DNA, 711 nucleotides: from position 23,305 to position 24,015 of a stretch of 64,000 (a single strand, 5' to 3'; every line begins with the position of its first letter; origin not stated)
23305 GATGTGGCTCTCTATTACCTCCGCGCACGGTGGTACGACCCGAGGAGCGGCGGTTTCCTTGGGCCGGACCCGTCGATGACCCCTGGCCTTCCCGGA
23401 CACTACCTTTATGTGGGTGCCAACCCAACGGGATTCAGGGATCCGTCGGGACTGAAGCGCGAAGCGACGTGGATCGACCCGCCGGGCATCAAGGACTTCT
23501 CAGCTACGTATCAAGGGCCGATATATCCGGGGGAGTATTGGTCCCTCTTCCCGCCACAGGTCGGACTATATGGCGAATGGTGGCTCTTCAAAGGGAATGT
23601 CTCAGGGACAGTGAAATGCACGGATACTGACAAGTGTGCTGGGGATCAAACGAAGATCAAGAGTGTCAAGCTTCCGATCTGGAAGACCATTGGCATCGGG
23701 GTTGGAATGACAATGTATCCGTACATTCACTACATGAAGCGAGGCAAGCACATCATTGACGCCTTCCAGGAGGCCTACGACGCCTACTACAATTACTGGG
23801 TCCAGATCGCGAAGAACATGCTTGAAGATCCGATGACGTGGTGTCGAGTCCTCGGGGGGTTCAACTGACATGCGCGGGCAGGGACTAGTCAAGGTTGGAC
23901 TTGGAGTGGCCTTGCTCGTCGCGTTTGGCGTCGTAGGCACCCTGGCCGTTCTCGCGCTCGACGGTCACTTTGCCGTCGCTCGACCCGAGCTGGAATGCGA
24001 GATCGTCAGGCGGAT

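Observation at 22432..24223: Orphan rhs C-terminal cassette with alternative toxin tip and immunity gene, carrying a ~480-bp near-identical recombination repeat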

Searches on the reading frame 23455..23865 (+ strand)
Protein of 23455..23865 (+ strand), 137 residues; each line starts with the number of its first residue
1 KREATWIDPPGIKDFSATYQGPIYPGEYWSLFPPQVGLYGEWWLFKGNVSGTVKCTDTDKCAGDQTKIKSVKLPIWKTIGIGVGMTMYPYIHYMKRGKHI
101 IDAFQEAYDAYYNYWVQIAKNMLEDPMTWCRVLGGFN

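Call 15: find_homologous_proteins(query=window:23455-23865:+, max_evalue=0.01)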
Query seq(137 aa): 2 candidates shared short words with the query, none scored E <= 0.01.
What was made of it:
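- Tried and rejected: Word-indexed search with the tip alone found nothing (call 15).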

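Call 24: search_protein_representatives(protein=window:23455-23865:+)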
Query: 137 residues. Proteins with E-value up to 0.001 (for the whole library): 15; up to 1e-10: 9; up to 1e-30: 1. The best 15 are listed.
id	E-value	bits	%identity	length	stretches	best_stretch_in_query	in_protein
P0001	5.0e-93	325.6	100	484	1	1-137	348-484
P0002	6.7e-28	114.0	40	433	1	1-136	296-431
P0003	8.3e-24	100.7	35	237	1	3-132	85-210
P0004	3.5e-23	98.7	37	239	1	4-133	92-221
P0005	2.7e-21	92.5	36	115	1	25-135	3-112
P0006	3.7e-21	92.1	33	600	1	4-134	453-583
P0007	7.4e-20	87.9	30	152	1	3-133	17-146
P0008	7.3e-18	81.4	33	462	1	3-131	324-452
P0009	9.1e-17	77.8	36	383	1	4-132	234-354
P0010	4.5e-10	56.1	30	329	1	3-135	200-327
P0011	1.4e-09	54.5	30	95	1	45-135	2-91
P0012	3.0e-09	53.4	39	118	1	3-61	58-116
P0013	4.3e-08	49.7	33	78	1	3-69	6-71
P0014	5.6e-08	49.3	39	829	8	5-43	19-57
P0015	4.0e-07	46.5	29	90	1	26-101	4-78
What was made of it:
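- Tried and rejected: The exhaustive HMMER search was needed (call 24).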

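Call 28: find_encoding_contigs(protein=P0002, flank=10000, max_places=6)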
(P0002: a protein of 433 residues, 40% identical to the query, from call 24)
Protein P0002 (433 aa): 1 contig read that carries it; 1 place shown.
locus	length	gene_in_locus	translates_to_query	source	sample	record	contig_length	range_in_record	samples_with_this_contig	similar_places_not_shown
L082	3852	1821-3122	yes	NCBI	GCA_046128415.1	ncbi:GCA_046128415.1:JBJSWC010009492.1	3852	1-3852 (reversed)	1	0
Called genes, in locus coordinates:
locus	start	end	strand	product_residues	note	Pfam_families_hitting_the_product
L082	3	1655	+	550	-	?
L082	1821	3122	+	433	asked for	PF05593:RHS_repeat (faint), PF09136:Glucodextran_B, PF25023:TEN_YD-shell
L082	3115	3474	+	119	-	-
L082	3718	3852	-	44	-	?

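Call 32: find_encoding_contigs(protein=P0006, flank=6000, max_places=4)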
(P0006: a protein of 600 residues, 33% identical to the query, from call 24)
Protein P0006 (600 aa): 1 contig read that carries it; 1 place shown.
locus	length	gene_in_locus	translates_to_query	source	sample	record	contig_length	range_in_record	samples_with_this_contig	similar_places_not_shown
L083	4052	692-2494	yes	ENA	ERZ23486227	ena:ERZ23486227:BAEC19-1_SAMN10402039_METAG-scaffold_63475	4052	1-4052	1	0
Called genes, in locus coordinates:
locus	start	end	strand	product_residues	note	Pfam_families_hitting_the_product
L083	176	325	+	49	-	-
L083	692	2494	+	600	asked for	PF03534:SpvB, PF25023:TEN_YD-shell (weak), PF03527:RHS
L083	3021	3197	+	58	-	-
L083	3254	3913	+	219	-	PF01797:Y1_Tnp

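Call 33: find_encoding_contigs(protein=P0008, flank=6000, max_places=4)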
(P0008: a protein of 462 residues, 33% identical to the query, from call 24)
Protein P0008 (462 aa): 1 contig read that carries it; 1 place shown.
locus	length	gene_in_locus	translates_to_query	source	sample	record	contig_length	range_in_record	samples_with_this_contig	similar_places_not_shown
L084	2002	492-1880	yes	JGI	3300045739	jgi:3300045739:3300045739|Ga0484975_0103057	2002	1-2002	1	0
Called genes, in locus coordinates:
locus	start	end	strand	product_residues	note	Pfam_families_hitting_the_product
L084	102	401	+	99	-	-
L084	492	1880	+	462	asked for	PF05593:RHS_repeat (faint), PF25023:TEN_YD-shell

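Call 34: find_encoding_contigs(protein=P0004, flank=6000, max_places=4)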
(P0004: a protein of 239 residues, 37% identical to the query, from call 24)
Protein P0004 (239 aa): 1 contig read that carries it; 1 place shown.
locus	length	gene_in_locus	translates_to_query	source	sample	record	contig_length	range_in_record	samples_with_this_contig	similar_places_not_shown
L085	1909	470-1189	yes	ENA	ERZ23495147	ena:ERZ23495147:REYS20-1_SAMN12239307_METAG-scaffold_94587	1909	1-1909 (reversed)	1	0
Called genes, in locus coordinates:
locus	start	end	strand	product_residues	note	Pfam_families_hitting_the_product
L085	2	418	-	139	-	?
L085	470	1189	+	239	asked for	-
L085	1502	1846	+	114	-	-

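Call 37: find_homologous_proteins(query=A1, max_evalue=0.001)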
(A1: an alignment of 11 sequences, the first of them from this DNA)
Query A1 (11 sequences) (137 aa, profile of the alignment): 8 proteins with E <= 0.001 among 500 candidates.
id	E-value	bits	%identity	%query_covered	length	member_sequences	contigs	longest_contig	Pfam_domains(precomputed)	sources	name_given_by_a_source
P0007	2.3e-58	214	30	96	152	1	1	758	-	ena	-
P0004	4.6e-57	210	37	94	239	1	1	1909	-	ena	-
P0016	9.3e-55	202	37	96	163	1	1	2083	-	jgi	jgi:hypothetical protein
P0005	6.1e-50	187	38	80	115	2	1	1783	-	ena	-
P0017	6.0e-49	184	35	80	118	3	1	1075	-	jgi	jgi:hypothetical protein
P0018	8.4e-35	138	29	66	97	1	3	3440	-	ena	-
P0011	4.3e-33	132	30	69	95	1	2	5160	-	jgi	jgi:hypothetical protein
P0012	6.5e-20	89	39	43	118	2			-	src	-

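Call 43: predict_structure(alignment_id=A1)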
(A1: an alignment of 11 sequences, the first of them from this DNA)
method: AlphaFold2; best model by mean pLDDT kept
length: 137 residues; sequences in the alignment: 11
mean_pLDDT: 78.0   pTM: 0.63
mean pLDDT of the five models: 78.0, 71.2, 65.4, 61.8, 58.7
residues with pLDDT >= 90: 33; 70-90: 64; 50-70: 32; < 50: 8
segments of 3 or more residues with pLDDT < 50: 92-99
pLDDT, mean of each block of 10 residues (from residue 1): 90 90 76 66 90 84 76 87 64 47 73 88 89 71
secondary structure, 60 per line:
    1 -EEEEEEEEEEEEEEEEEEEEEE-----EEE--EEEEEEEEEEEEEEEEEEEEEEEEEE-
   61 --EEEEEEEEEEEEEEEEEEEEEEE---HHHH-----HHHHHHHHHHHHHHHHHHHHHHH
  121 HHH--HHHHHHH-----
elements in order: E2-23 E29-31 E34-59 E63-85 H89-92 H98-123 H126-132

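Call 49: fold_search(model_id=the predicted structure, library=pdb)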
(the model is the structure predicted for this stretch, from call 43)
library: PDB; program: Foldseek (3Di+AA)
matches with E <= 10: 576; with E <= 0.001: 0
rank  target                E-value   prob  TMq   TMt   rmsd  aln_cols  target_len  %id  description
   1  7pdz_F                2.5e-02  0.28  0.23  0.13  20.9       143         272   12  Structure of capping protein bound to the barbed end of a cytoplasmic actin filament (released 2021-09-01)
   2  9b7j_N                3.5e-02  0.23  0.22  0.12  21.4       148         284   11  Cryo-EM structure of human dynactin complex bound to Chlamydia effector Dre1 (released 2025-04-16)
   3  4akr_D                4.1e-02  0.41  0.23  0.14  14.2       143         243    8  Crystal Structure of the cytoplasmic actin capping protein Cap32_34 from Dictyostelium discoideum (released 2012-07-04)
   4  8p94_U                4.1e-02  0.21  0.22  0.13  21.5       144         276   12  Cryo-EM structure of cortactin stabilized Arp2/3-complex nucleated actin branches (released 2024-01-03)
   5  9b85_N                4.6e-02  0.20  0.22  0.12  21.5       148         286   11  Cryo-EM structure of human dynactin complex bound to Chlamydia effector Dre1 (released 2025-04-16)
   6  5afu_K                5.2e-02  0.23  0.24  0.14  20.8       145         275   10  Cryo-EM structure of dynein tail-dynactin-BICD2N complex (released 2015-03-11)
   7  9y9m_Y                5.5e-02  0.18  0.21  0.12  20.9       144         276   12  Capping protein bound to the barbed end of cofilactin (released 2026-03-04)
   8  4akr_B                5.5e-02  0.14  0.18  0.13  14.9       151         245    8  Crystal Structure of the cytoplasmic actin capping protein Cap32_34 from Dictyostelium discoideum (released 2012-07-04)
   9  3aaa_A                5.9e-02  0.20  0.22  0.13  20.7       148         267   11  Crystal Structure of Actin capping protein in complex with V-1 (released 2010-08-04)
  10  9y9l_Y                5.9e-02  0.09  0.17  0.10  22.9       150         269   13  CP at the barbed end with one cofilin on second-to-last subunit (released 2026-03-04)
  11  3lk4_1                6.2e-02  0.25  0.27  0.16  20.5       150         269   14  Crystal structure of CapZ bound to the uncapping motif from CD2AP (released 2010-04-07)
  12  8f8q_G                6.2e-02  0.15  0.19  0.11  21.1       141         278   12  Cryo-EM structure of the CapZ-capped barbed end of F-actin (released 2023-06-07)
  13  7ds3_A                7.4e-02  0.11  0.18  0.11  23.3       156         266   12  Crystal structure of actin capping protein in complex with twinflin-2 C-terminus tail (released 2021-03-03)
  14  7ds6_A                7.8e-02  0.18  0.23  0.12  21.3       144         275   12  Crystal structure of actin capping protein in complex with twinflin-1/CD2AP CPI chimera peptide (TWN-CDC) (released 2021-03-03)
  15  7ccc_C                7.8e-02  0.14  0.21  0.12  21.2       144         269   12  The structure of the actin filament uncapping complex mediated by twinfilin (released 2021-02-03)
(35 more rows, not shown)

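Call 68: search_solved_structures(query=A1, max_evalue=1)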
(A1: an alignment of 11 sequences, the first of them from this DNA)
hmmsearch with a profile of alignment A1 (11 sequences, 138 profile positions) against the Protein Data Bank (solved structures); distinct sequences matched with E-value up to 1: 0.

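Call 71: fold_search(model_id=the predicted structure, library=viral)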
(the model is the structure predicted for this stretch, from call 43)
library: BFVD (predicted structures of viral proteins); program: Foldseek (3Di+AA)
matches with E <= 10: 791; with E <= 0.001: 0
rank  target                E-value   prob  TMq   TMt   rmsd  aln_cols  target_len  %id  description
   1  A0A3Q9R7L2            7.3e-02  0.23  0.23  0.25  12.7       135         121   12  Uncharacterized protein [Bacillus phage pW4]
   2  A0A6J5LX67            8.6e-02  0.38  0.24  0.28   9.5       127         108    9  Uncharacterized protein [uncultured Caudovirales phage]
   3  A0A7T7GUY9            1.2e-01  0.07  0.16  0.13  15.6       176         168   14  Uncharacterized protein [Ensystermes virus]
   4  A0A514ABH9            1.5e-01  0.75  0.40  0.36  10.1       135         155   11  (no name in the UniProt tables at hand)
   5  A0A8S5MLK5            1.5e-01  0.20  0.19  0.24  18.7       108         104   13  Uncharacterized protein [Siphoviridae sp. cteRK31]
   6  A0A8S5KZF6            1.5e-01  0.06  0.14  0.15  18.1       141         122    8  Coat protein [ssRNA phage Esthiorhiza.4_7]
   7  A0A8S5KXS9            2.2e-01  0.54  0.32  0.27   7.0        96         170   18  Coat protein [ssRNA phage AVE018]
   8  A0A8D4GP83            2.2e-01  0.16  0.25  0.21  16.2       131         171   11  (no name in the UniProt tables at hand)
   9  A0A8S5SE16            2.2e-01  0.12  0.21  0.17  10.2        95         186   14  Uncharacterized protein [Siphoviridae sp. ctnpt50]
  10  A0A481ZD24            2.2e-01  0.08  0.18  0.21  17.4       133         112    8  Uncharacterized protein [Pithovirus LCPAC406]
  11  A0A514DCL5            2.2e-01  0.07  0.17  0.15  14.5       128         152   12  Uncharacterized protein [Leviviridae sp.]
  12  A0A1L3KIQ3            2.2e-01  0.07  0.19  0.10  29.5       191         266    7  Uncharacterized protein [Hubei levi-like virus 9]
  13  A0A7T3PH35            2.3e-01  0.06  0.14  0.06  21.9       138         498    8  (no name in the UniProt tables at hand)
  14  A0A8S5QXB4            2.6e-01  0.18  0.26  0.17  10.7       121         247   12  Uncharacterized protein [Siphoviridae sp. ctcuE16]
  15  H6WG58                2.7e-01  0.28  0.29  0.27   9.4       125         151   15  DUF7936 domain-containing protein [Cyanophage S-TIM5]
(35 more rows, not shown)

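Call 80: find_encoding_contigs(protein=P0011, flank=4000, max_places=3)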
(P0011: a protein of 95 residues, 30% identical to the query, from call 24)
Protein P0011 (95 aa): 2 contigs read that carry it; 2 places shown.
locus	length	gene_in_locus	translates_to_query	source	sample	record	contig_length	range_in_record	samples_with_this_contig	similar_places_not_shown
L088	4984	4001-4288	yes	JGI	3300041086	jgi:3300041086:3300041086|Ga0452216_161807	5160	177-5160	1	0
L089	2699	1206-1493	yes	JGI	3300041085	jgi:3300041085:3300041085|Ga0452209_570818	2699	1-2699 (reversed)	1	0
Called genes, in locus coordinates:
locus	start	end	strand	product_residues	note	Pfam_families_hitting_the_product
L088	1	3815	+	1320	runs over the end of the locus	PF20148:DUF6531, PF25023:TEN_YD-shell, PF05593:RHS_repeat, PF25023:TEN_YD-shell, PF05593:RHS_repeat (weak), PF03527:RHS (faint), PF25023:TEN_YD-shell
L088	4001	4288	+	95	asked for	-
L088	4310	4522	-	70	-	-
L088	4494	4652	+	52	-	-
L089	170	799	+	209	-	-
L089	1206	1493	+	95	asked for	-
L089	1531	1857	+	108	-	-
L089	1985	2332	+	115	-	-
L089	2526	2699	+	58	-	?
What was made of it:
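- Truncated tip remnants of this family exist elsewhere (P0011 after a full-length Rhs in L088, call 80).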

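Call 81: find_encoding_contigs(protein=P0018, flank=4000, max_places=3)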
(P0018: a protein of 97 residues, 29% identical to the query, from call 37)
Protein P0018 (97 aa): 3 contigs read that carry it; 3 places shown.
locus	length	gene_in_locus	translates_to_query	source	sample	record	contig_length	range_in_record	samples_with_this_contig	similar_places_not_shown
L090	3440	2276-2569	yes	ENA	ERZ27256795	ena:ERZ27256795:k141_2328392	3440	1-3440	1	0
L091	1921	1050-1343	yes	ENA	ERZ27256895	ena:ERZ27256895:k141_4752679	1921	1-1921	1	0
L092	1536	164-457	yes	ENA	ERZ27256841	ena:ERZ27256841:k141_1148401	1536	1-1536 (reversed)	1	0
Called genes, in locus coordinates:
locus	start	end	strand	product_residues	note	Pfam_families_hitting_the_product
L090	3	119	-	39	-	?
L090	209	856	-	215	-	PF19540:DUF6064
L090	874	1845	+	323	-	PF00561:Abhydrolase_1, PF12697:Abhydrolase_6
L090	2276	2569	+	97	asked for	-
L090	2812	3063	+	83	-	-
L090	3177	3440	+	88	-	?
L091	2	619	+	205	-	?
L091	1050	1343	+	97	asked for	-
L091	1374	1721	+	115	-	-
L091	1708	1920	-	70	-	?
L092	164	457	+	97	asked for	-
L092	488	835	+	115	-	-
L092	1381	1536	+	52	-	?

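Call 82: find_encoding_contigs(protein=P0016, flank=4000, max_places=3)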
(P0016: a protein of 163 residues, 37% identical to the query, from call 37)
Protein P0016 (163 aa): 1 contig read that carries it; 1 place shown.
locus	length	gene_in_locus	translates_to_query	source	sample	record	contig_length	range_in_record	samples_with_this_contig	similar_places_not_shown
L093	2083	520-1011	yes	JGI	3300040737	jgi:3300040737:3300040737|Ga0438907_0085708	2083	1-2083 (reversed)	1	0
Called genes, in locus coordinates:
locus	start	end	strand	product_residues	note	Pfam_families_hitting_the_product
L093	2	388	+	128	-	?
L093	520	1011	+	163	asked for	-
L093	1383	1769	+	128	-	-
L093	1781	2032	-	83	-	-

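Call 84: search_protein_families(library=pfam, alignment_id=A1, max_evalue=1)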
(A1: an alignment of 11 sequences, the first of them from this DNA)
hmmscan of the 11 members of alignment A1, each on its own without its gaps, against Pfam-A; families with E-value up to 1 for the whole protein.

A. member 1, seq(137 aa): 2 families
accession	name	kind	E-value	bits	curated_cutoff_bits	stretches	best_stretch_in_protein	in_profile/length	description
PF14880.11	COX14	-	0.08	13.2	25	1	80-108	29-57/59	Cytochrome oxidase c assembly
PF08477.19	Roc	-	0.14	12.8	27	1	58-125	41-108/119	Ras of Complex, Roc, domain of DAPkinase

B. families by the number of members that match (of 11 scanned): 4 families
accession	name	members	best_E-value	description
PF21938.1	CAP_N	1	0.07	CAP, N-terminal domain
PF14880.11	COX14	1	0.08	Cytochrome oxidase c assembly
PF08477.19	Roc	1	0.14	Ras of Complex, Roc, domain of DAPkinase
PF09632.15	Rac1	1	0.2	Rac1-binding domain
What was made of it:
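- Tried and rejected: Profile search against PDB sequences and Pfam at E<=1 found nothing (calls 68, 84).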
